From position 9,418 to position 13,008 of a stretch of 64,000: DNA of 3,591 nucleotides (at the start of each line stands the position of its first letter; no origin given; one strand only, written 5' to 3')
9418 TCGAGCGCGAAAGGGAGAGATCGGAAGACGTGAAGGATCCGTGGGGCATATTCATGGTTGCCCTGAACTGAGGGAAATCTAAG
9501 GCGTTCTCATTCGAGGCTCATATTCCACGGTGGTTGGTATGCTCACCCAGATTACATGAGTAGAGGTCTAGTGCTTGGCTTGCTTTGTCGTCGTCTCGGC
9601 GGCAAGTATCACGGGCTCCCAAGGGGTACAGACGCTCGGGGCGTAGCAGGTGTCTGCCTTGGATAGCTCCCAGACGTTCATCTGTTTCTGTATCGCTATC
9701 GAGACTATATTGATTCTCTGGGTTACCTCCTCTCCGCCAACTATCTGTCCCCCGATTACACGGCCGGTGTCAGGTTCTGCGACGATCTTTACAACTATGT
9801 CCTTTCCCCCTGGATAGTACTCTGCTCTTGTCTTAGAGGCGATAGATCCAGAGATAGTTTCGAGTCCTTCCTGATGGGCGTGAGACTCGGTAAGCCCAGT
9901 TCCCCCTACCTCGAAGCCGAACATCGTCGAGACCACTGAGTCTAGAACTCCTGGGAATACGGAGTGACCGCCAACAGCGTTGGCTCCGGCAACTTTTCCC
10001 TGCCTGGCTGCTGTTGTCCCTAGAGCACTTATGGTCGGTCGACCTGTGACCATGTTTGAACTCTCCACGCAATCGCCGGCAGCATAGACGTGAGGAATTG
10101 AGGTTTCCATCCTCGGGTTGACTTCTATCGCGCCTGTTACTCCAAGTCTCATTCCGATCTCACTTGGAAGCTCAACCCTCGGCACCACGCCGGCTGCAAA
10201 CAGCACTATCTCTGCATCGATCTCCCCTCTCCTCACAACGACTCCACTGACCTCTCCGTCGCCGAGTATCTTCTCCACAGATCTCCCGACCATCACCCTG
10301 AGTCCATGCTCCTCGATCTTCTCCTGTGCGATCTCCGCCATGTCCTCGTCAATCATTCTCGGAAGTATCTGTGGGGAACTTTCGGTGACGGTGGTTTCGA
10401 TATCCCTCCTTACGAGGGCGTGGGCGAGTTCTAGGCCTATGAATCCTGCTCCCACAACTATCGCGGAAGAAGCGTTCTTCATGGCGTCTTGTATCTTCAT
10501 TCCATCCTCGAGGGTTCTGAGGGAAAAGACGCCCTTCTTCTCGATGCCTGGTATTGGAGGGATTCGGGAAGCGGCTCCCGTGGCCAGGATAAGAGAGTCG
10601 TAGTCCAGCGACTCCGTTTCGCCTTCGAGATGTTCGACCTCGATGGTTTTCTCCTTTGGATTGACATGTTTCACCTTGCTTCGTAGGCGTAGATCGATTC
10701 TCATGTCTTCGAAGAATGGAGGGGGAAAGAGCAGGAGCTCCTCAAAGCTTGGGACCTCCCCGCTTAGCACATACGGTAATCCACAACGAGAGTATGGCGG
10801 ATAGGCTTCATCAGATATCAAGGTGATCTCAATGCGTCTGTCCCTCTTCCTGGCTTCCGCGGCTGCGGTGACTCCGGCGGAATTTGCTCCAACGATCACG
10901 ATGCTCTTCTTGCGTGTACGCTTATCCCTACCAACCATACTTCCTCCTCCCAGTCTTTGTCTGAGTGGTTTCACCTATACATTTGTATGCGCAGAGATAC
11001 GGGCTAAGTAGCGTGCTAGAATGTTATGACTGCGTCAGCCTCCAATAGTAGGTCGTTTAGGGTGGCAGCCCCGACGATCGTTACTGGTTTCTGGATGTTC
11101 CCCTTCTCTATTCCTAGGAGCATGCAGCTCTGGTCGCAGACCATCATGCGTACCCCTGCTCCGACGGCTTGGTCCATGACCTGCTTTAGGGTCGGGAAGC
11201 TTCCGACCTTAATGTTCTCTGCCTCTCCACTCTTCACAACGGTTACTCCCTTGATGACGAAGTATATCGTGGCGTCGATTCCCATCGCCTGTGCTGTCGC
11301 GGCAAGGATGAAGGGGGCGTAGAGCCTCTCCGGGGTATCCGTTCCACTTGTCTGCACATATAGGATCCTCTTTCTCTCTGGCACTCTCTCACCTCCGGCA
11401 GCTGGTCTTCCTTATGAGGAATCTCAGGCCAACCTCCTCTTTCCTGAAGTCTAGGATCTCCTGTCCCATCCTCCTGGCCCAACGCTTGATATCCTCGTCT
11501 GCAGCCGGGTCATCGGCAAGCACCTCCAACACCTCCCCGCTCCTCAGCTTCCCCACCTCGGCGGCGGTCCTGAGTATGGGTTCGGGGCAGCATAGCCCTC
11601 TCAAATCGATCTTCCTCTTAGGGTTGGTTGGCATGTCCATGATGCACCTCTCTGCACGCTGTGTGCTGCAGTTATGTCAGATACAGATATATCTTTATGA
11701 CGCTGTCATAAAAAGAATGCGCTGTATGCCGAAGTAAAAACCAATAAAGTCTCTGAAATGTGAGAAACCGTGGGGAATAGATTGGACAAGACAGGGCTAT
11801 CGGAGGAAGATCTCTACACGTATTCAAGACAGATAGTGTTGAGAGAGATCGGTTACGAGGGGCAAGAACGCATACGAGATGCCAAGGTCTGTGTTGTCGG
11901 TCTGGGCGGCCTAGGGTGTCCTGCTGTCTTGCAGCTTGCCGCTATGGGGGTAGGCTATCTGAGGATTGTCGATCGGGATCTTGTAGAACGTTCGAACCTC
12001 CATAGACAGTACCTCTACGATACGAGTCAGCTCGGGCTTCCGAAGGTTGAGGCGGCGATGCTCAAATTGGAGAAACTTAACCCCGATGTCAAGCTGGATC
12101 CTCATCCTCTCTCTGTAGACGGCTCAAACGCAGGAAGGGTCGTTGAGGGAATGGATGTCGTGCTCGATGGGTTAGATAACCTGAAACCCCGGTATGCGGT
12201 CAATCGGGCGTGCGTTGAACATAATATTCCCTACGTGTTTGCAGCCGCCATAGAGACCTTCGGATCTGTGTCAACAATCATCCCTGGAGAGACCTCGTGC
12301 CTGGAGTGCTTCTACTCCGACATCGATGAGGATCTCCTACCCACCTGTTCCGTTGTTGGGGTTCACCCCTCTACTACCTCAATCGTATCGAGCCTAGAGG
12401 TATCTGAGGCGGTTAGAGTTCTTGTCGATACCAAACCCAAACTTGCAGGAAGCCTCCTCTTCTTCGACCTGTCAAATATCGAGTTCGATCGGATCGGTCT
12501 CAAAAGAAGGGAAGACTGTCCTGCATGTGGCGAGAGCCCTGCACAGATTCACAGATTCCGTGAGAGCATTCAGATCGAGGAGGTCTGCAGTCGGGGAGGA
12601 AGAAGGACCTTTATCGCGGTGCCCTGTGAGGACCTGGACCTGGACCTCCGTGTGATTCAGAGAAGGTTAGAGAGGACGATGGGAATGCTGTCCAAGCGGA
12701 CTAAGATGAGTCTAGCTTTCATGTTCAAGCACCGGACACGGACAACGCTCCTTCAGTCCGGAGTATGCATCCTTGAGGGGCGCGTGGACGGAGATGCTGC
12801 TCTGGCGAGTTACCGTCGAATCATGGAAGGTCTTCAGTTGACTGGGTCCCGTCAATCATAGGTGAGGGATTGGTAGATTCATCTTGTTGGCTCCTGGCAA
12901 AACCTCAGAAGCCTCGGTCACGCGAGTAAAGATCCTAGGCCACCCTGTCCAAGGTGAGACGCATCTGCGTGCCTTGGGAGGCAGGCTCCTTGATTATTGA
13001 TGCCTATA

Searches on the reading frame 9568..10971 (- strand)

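Call 71: search_protein_families(library=ncbifam, proteins=[window:9568-10971:-], max_evalue=0.00001)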
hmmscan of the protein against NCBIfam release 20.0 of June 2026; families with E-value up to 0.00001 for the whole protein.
window:9568-10971:- (467 aa): 50 families (the best 25 are shown)
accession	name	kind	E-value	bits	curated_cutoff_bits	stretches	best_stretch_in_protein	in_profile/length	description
TIGR03385.1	CoA_CoA_reduc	equivalog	1.5e-109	366.7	578.8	1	24-458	2-439/439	CoA-disulfide reductase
NF007123.0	PRK09564.1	equivalog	6.2e-103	344.8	458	1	23-456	2-438/444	CoA-disulfide reductase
NF046103.1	NOXase_Strep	equivalog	4.3e-70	236.9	600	1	24-458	2-438/442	H2O-forming NADH oxidase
NF045765.1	PhenlGlyoxDHPadH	equivalog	7.6e-58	196.3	475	1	24-353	5-330/416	NADH-dependent phenylglyoxylate dehydrogenase subunit epsilon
NF010037.0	PRK13512.1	equivalog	7.4e-57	193.2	394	1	23-451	3-427/438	CoA-disulfide reductase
TIGR02374.1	nitri_red_nirB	equivalog_domain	9.1e-57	193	578.35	1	24-418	1-376/794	nitrite reductase large subunit NirB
NF042949.2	3PPDioc_HcaD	equivalog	1.5e-46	158.9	450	1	22-305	2-279/386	3-phenylpropionate/cinnamic acid dioxygenase ferredoxin--NAD(+) reductase subunit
TIGR02053.1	MerA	equivalog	6.3e-43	147.4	454.45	1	106-460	115-452/465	mercury(II) reductase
NF011565.0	PRK14989.1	subfamily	6.5e-41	140.2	883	1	24-412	6-375/847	nitrite reductase large subunit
NF041682.1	ant_diox_AndAa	equivalog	1.7e-39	135.7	650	1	22-339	4-316/406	anthranilate 1,2-dioxygenase system ferredoxin--NAD(+) reductase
NF003437.0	PRK04965.1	equivalog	7e-39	133.9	392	1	22-306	3-279/378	NADH:flavorubredoxin reductase NorW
TIGR01350.1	lipoamide_DH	equivalog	1e-38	133.2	408.8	1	106-439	115-436/461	dihydrolipoyl dehydrogenase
NF007286.0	PRK09754.1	equivalog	1.3e-37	129.5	447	1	20-304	2-279/400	phenylpropionate dioxygenase ferredoxin reductase subunit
NF005883.0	PRK07845.1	equivalog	2.9e-34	118.9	479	1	104-447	120-448/466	NAD(P)H-quinone dehydrogenase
NF004943.0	PRK06292.2-1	equivalog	6.3e-34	117.5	432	1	106-439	114-437/456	dihydrolipoyl dehydrogenase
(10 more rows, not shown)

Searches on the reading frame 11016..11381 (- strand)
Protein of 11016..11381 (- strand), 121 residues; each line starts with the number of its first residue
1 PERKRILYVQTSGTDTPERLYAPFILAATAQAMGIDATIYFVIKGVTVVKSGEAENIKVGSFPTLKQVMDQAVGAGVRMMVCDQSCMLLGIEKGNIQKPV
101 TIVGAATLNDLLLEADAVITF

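Call 71: search_protein_families(library=ncbifam, proteins=[window:11016-11381:-], max_evalue=0.00001)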
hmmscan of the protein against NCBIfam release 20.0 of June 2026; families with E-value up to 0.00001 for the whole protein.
window:11016-11381:- (121 aa): 1 family
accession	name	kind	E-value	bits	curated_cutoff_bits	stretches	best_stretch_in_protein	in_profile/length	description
NF047629.1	SulfCarrDsrE2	equivalog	8.3e-10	39.1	210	0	4-58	4-54/159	sulfur carrier protein DsrE2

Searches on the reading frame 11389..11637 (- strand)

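Call 71: search_protein_families(library=ncbifam, proteins=[window:11389-11637:-], max_evalue=0.00001)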
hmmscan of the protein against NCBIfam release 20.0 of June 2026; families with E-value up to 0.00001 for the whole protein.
window:11389-11637:- (82 aa): 3 families
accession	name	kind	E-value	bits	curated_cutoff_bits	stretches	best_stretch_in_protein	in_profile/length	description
NF001423.0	PRK00299.1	equivalog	1.6e-16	59.8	78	1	3-78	5-80/82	sulfurtransferase TusA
NF008242.0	PRK11018.1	equivalog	4.6e-13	48.6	79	1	5-77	6-78/78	sulfurtransferase-like selenium metabolism protein YedF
TIGR03527.1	selenium_YedF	equivalog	2.7e-08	33.9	110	1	10-68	1-60/194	sulfurtransferase-like selenium metabolism protein YedF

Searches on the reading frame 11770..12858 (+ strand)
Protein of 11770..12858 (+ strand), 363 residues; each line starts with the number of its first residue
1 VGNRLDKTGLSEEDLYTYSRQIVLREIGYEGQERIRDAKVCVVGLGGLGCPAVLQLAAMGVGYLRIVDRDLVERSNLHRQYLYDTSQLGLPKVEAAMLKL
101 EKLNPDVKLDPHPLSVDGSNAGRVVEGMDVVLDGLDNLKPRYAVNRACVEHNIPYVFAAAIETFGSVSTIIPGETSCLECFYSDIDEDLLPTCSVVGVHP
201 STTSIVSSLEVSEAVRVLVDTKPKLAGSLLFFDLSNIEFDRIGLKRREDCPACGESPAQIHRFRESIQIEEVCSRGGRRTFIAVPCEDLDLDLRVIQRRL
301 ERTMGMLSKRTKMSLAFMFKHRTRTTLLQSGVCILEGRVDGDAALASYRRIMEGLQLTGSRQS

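Call 71: search_protein_families(library=ncbifam, proteins=[window:11770-12858:+], max_evalue=0.00001)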
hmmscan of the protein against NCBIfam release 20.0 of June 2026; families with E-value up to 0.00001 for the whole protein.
window:11770-12858:+ (363 aa): 21 families
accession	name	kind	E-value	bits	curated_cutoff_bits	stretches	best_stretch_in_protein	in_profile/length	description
NF006444.0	PRK08762.1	equivalog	8.7e-66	222.1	449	1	10-274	120-384/387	molybdopterin-synthase adenylyltransferase MoeB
TIGR02356.1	adenyl_thiF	equivalog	9.7e-65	217.7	275.25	1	18-218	2-203/203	thiazole biosynthesis adenylyltransferase ThiF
NF004281.0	PRK05690.1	subfamily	2.4e-63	213.7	266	1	9-254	4-249/250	molybdopterin-synthase adenylyltransferase MoeB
NF047750.1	SAMPActivE1UbaA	equivalog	1.4e-62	211.5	450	1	10-259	5-254/270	SAMP-activating enzyme E1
NF009123.0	PRK12475.1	subfamily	7.9e-57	193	510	1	18-351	5-336/338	MoeB/ThiF family adenylyltransferase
TIGR02355.1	moeB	equivalog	1.2e-50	172.2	376.55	1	16-253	3-240/240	molybdopterin-synthase adenylyltransferase MoeB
NF005646.0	PRK07411.1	equivalog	3e-50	171.5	633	1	5-252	6-254/390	molybdopterin-synthase adenylyltransferase MoeB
NF005902.0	PRK07878.1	equivalog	1.9e-47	162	647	1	9-253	14-263/392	adenylyltransferase/sulfurtransferase MoeZ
NF004111.0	PRK05600.1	equivalog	5.6e-43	147.5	437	1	10-233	14-241/371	ThiF family adenylyltransferase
NF006204.0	PRK08328.1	equivalog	6.6e-42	143.7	339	1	10-242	2-229/231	hypothetical protein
NF006395.0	PRK08644.1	equivalog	1.3e-28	100.1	159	1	25-169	18-163/215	sulfur carrier protein ThiS adenylyltransferase ThiF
NF006077.0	PRK08223.1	equivalog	6.4e-25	87.7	266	1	27-207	18-202/296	hypothetical protein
TIGR02354.1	thiF_fam2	equivalog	2.3e-21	76.6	152.2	1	30-141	14-124/200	thiamine biosynthesis protein ThiF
TIGR01408.1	Ube1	subfamily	1.4e-19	69.3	750.05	1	27-195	409-585/1008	ubiquitin-activating enzyme E1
NF011424.0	PRK14851.1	subfamily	2.8e-17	62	1170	1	5-139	10-145/679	hypothetical protein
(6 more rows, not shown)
